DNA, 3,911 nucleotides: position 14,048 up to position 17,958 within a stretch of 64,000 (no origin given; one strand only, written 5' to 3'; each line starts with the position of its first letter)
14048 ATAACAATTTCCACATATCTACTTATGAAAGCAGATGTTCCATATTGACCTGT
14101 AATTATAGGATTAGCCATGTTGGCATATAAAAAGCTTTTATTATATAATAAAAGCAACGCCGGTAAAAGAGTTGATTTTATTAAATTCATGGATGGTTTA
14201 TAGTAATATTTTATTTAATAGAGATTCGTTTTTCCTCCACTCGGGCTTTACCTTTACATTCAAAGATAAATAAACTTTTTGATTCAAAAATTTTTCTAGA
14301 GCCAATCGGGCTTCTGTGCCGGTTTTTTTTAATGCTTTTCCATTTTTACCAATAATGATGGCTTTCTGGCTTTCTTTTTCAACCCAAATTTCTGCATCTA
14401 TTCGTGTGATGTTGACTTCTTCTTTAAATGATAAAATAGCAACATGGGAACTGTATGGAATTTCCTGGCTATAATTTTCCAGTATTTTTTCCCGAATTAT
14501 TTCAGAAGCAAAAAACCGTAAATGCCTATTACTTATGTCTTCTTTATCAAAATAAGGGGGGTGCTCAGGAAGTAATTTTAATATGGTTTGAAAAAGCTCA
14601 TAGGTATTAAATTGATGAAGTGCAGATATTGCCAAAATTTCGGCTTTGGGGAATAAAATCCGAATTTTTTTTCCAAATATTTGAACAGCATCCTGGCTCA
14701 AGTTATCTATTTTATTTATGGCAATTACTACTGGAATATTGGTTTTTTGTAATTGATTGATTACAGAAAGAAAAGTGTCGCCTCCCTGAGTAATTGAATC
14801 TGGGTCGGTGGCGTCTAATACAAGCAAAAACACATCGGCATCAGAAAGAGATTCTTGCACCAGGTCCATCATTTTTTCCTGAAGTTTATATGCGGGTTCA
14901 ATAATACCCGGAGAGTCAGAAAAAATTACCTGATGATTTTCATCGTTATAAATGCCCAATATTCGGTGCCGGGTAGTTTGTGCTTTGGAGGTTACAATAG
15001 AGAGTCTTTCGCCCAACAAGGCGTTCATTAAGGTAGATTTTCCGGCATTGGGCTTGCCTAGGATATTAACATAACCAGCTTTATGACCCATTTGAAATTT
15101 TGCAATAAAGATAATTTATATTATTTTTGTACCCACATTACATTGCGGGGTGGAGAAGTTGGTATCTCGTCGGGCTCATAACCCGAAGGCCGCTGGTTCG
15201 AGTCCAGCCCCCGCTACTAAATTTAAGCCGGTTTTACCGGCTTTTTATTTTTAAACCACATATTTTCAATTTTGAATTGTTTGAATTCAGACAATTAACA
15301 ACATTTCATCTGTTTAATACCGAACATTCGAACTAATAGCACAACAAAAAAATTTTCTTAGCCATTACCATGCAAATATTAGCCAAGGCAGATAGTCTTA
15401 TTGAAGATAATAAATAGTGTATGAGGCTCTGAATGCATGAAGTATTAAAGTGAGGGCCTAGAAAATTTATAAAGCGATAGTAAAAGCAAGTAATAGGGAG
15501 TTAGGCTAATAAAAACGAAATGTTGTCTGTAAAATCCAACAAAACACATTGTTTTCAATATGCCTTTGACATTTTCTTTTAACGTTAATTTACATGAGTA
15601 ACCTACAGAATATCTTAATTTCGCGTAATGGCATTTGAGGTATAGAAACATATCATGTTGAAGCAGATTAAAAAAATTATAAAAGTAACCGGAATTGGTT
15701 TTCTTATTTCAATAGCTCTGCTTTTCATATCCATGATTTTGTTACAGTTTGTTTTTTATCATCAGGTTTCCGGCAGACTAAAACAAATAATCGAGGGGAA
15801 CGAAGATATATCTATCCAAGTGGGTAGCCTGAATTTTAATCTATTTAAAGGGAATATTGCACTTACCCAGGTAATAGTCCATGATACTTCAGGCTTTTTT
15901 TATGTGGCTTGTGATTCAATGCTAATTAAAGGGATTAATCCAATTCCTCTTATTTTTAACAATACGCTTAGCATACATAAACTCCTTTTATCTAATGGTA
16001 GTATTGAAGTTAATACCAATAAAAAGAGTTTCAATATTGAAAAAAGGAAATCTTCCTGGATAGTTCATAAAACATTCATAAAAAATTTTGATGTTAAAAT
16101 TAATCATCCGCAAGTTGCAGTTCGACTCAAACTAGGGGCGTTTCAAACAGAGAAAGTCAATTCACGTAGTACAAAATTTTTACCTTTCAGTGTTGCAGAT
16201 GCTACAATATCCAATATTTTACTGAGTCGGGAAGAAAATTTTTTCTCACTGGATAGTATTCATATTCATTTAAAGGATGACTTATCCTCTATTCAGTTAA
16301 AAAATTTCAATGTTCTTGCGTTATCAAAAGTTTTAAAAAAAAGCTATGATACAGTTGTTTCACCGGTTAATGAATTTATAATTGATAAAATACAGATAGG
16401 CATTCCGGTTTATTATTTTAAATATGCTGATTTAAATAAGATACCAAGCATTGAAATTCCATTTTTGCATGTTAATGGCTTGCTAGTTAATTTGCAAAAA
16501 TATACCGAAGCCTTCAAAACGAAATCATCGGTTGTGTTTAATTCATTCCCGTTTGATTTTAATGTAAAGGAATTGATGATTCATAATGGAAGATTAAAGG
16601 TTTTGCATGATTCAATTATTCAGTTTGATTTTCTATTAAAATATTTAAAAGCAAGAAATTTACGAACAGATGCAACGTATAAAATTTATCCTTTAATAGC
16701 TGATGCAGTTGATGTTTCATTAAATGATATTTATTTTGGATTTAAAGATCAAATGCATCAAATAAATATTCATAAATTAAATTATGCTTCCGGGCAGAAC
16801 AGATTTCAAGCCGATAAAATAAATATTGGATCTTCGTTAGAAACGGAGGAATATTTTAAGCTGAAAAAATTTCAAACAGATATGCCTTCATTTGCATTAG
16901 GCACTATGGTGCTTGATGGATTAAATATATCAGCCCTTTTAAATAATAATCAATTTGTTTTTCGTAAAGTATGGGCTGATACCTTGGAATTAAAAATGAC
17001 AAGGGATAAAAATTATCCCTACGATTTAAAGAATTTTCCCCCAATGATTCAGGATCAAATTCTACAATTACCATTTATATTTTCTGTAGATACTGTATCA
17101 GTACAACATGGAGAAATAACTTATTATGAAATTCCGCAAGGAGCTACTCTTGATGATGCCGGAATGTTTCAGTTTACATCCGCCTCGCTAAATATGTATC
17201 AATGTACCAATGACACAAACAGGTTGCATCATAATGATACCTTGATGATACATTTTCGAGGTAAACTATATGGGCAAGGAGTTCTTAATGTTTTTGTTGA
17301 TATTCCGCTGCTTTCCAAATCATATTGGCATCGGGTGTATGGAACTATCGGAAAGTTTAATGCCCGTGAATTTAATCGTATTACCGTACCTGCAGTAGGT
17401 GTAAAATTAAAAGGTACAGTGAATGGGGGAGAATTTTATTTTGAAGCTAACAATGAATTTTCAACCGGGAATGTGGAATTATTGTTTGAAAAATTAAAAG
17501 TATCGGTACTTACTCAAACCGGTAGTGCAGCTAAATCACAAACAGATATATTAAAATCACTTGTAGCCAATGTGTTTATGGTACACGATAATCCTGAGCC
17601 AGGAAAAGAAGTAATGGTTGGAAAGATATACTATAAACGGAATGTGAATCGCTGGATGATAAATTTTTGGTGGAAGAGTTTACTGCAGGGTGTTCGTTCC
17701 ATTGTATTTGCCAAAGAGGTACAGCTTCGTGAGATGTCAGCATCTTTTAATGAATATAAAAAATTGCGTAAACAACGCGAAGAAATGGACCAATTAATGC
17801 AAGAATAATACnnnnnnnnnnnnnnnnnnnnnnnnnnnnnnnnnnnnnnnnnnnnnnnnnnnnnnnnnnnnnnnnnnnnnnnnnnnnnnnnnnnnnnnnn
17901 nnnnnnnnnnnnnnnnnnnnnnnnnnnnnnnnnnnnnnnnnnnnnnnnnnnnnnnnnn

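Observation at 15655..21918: Three-gene operon ending in a 1235-aa, ~10-TM orphan sensor kinase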

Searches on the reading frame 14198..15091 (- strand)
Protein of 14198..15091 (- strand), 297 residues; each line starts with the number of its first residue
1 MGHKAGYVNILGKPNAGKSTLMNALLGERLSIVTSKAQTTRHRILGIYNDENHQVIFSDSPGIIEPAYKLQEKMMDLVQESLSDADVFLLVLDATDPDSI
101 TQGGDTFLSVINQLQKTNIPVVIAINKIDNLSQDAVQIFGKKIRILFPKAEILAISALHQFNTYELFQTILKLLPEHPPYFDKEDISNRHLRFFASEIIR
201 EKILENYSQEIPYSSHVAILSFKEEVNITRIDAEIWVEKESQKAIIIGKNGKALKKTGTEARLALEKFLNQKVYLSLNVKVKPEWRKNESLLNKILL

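Call 9: search_protein_families(library=pfam, proteins=[window:14198-15091:-], max_evalue=0.001)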
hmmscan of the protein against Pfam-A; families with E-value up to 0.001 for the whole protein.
window:14198-15091:- (297 aa): 13 families
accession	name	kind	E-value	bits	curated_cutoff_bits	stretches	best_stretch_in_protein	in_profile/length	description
PF01926.29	MMR_HSR1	-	1.2e-23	83.8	21.9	1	8-127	2-113/113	50S ribosome-binding GTPase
PF07650.23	KH_2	-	9.5e-18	64.2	22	1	210-286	1-78/78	KH domain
PF02421.24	FeoB_N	-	6.1e-13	49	27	1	8-169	3-155/156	Ferrous iron transport protein B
PF00009.33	GTP_EFTU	-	4.7e-12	46.3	26.5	1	9-175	7-187/188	Elongation factor Tu GTP binding domain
PF00350.29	Dynamin_N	-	9.9e-09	35.9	27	0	10-41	3-33/168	Dynamin family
PF03193.22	RsgA_GTPase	-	3.2e-07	30.8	30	0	9-65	110-170/174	RsgA GTPase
PF00071.28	Ras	-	3.3e-07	30.5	21.6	1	71-173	58-159/162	Ras family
PF16897.10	MMR_HSR1_Xtn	-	1e-05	25.9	35.2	0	105-172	43-102/106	C-terminal region of MMR_HSR1 domain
PF19993.5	DO-GTPase2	-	1e-05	25.7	27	0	50-163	86-208/226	Double-GTPase 2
PF03029.23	ATP_bind_1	-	0.0002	21.7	27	0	49-136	87-176/240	Conserved hypothetical ATP binding protein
PF00025.27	Arf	-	0.0002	21.3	22.3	0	80-132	77-129/174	ADP-ribosylation factor family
PF08477.19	Roc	-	0.00022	21.9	27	0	9-129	3-119/119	Ras of Complex, Roc, domain of DAPkinase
PF04548.22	AIG1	-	0.00025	20.8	27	1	10-112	5-108/212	AIG1 family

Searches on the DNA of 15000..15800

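Call 33: search_rna_families(source=window, start=15000, end=15800, threshold=evalue, max_evalue=1)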
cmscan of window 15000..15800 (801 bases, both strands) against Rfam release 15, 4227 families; matches with E-value up to 1: 3.
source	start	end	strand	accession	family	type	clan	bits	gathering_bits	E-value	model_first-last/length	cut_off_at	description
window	15144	15216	+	RF00005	tRNA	Gene; tRNA;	CL00001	64.9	29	9.6e-14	1-71/71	no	tRNA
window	15248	15310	+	RF02753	ES173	Gene; sRNA;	-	23.1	90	0.064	1-64/64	no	ES173 sRNA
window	15100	15251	+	RF00444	PrrF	Gene; sRNA;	-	20.8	90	0.54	1-150/150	no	PrrF RNA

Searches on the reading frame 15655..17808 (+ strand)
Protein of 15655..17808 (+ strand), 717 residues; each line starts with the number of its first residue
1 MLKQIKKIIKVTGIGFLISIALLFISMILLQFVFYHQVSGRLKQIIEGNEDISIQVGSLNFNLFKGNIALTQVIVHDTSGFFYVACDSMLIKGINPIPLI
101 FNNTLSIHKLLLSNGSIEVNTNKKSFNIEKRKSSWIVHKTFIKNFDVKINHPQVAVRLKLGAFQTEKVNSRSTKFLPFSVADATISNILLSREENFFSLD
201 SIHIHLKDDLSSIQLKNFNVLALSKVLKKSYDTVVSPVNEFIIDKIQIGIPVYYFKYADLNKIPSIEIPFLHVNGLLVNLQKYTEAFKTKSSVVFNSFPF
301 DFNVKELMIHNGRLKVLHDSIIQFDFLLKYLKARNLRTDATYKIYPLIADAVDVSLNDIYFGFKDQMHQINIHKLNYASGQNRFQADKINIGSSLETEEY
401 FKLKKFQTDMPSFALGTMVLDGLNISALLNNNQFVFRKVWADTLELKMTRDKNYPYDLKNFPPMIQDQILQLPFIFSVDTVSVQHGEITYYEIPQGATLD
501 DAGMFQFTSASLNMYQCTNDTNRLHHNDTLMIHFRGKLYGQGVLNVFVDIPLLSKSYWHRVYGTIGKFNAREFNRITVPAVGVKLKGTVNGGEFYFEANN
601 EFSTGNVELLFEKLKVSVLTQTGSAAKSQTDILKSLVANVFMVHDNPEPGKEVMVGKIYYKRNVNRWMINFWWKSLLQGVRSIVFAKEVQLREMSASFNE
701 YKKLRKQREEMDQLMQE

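Call 6: search_protein_families(library=pfam, proteins=[window:15655-17808:+], max_evalue=0.1)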
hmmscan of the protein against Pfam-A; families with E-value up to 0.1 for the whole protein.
window:15655-17808:+ (717 aa): 1 family
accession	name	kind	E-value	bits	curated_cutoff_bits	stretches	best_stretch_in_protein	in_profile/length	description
PF19025.5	DUF5751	-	0.015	15.6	27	1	226-283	34-90/116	Family of unknown function (DUF5751)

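Call 7: search_protein_families(library=ncbifam, proteins=[window:15655-17808:+], max_evalue=0.1)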
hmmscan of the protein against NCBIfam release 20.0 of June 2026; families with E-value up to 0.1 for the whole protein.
window:15655-17808:+ (717 aa): 0 families

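Call 13: find_homologous_proteins(query=window:15655-17805:+)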
Query window:15655-17805:+ (717 aa): 16 proteins with E <= 0.001 among 8000 candidates.
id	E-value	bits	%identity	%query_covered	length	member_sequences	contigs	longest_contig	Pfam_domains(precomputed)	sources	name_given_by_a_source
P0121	0.0e+0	1598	100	100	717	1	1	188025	-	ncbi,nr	ncbi:MAG: hypothetical protein N2167_02185 [Flavobacteriales bacterium]|nr:hypothetical protein [Fla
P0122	0.0e+0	1182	73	100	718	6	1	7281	-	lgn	-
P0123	0.0e+0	1173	72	100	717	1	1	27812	-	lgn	-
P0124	0.0e+0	1142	72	97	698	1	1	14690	-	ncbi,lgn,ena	-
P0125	0.0e+0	1027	64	100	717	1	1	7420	-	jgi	-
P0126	1.1e-292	991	61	100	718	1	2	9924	-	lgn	-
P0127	4.8e-289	979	61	99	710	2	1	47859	-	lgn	-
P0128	3.3e-282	956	59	100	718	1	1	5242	PF05359.17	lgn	-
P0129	7.0e-281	952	58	100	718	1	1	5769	-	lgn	-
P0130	4.7e-275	932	61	97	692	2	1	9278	-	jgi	jgi:hypothetical protein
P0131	1.7e-73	266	29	97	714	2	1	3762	PF05359.17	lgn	-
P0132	3.8e-24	103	24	45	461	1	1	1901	-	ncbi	ncbi:MAG TPA: hypothetical protein VIY47_14005 [Ignavibacteriaceae bacterium]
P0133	2.6e-19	87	22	58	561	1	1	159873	PF05359.17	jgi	-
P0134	6.2e-19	86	24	47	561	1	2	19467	PF05359.17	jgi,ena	jgi:hypothetical protein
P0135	8.1e-18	82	21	72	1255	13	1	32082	-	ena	-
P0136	1.1e-14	72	22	95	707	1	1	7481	PF05359.17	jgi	jgi:hypothetical protein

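Call 27: search_protein_families(library=pfam, alignment_id=A3, max_evalue=0.01)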
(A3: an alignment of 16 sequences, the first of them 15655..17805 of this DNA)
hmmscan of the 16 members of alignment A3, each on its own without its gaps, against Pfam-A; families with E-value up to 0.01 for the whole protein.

A. member 1, window:15655-17805:+ (717 aa): 0 families

B. families by the number of members that match (of 16 scanned): 3 families
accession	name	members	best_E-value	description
PF05359.17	DUF748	8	2.9e-18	Domain of Unknown Function (DUF748)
PF22269.2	TagH_SH3-like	1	0.0038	Teichoic acid transporter subunit TagH, SH3-like domain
PF08475.15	Baculo_VP91_N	1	0.0093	Viral capsid protein 91 N-terminal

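Call 77: find_encoding_contigs(protein=P0133, flank=6000, max_places=1)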
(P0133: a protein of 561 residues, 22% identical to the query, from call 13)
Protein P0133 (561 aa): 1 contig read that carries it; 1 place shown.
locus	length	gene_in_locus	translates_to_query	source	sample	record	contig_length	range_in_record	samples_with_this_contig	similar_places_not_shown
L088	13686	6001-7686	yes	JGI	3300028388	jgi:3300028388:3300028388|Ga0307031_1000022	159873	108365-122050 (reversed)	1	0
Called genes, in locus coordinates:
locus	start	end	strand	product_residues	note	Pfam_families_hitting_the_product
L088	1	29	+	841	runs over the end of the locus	PF00690:Cation_ATPase_N, PF00122:E1-E2_ATPase, PF00702:Hydrolase, PF13246:Cation_ATPase, PF00689:Cation_ATPase_C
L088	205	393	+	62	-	-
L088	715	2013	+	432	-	PF10011:DUF2254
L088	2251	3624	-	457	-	PF10396:TrmE_N, PF12631:MnmE_helical, PF00009:GTP_EFTU (faint), PF01926:MMR_HSR1, PF02421:FeoB_N (weak)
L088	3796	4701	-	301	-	PF00248:Aldo_ket_red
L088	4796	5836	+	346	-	PF01594:AI-2E_transport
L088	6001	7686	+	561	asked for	PF05359:DUF748 (faint)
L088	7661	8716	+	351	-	PF22612:GH113, PF13547:GTA_TIM (faint)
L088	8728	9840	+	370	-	PF01594:AI-2E_transport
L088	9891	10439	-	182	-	PF02075:RuvC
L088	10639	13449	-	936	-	PF02739:5_3_exonuc_N, PF01367:5_3_exonuc, PF01612:DNA_pol_A_exo1, PF22619:DNA_polI_exo1, PF00476:DNA_pol_A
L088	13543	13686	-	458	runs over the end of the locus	PF01979:Amidohydro_1, PF07969:Amidohydro_3 (weak)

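Call 86: search_protein_families(library=pfam, proteins=[P0128, P0131, P0133, P0134, P0136, P0135], max_evalue=0.01)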
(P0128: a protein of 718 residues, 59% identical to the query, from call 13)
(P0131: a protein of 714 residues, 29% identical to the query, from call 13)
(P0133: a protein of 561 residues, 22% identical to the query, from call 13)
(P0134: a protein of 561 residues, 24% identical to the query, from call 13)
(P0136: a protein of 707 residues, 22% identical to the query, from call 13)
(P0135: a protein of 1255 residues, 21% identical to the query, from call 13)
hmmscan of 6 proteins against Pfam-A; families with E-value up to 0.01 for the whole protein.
P0128 (718 aa): 1 family
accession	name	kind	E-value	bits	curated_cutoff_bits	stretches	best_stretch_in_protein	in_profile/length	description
PF05359.17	DUF748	-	2.9e-06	26.1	50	1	8-83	14-85/1037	Domain of Unknown Function (DUF748)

P0131 (714 aa): 1 family
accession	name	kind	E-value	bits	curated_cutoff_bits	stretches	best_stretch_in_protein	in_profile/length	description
PF05359.17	DUF748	-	4.5e-06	25.4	50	0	5-162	22-173/1037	Domain of Unknown Function (DUF748)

P0133 (561 aa): 2 families
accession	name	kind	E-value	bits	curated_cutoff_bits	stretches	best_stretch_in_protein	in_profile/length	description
PF05359.17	DUF748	-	2.2e-06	26.5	50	1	4-169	11-174/1037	Domain of Unknown Function (DUF748)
PF08475.15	Baculo_VP91_N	-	0.0093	16.1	24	0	28-118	65-148/192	Viral capsid protein 91 N-terminal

P0134 (561 aa): 2 families
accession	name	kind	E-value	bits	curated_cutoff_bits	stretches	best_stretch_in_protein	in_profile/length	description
PF05359.17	DUF748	-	2.5e-08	32.9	50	1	124-436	334-559/1037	Domain of Unknown Function (DUF748)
PF22269.2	TagH_SH3-like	-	0.0038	17.8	27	0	285-338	9-61/62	Teichoic acid transporter subunit TagH, SH3-like domain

P0136 (707 aa): 1 family
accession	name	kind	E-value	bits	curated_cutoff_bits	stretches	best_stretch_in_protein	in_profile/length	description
PF05359.17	DUF748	-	2.9e-18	65.8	50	3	4-185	12-187/1037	Domain of Unknown Function (DUF748)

P0135 (1255 aa): 0 families

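Call 95: search_protein_families(library=padloc, proteins=[window:15655-17805:+], max_evalue=0.01)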
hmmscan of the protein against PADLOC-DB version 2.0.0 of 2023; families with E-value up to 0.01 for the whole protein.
window:15655-17805:+ (717 aa): 0 families
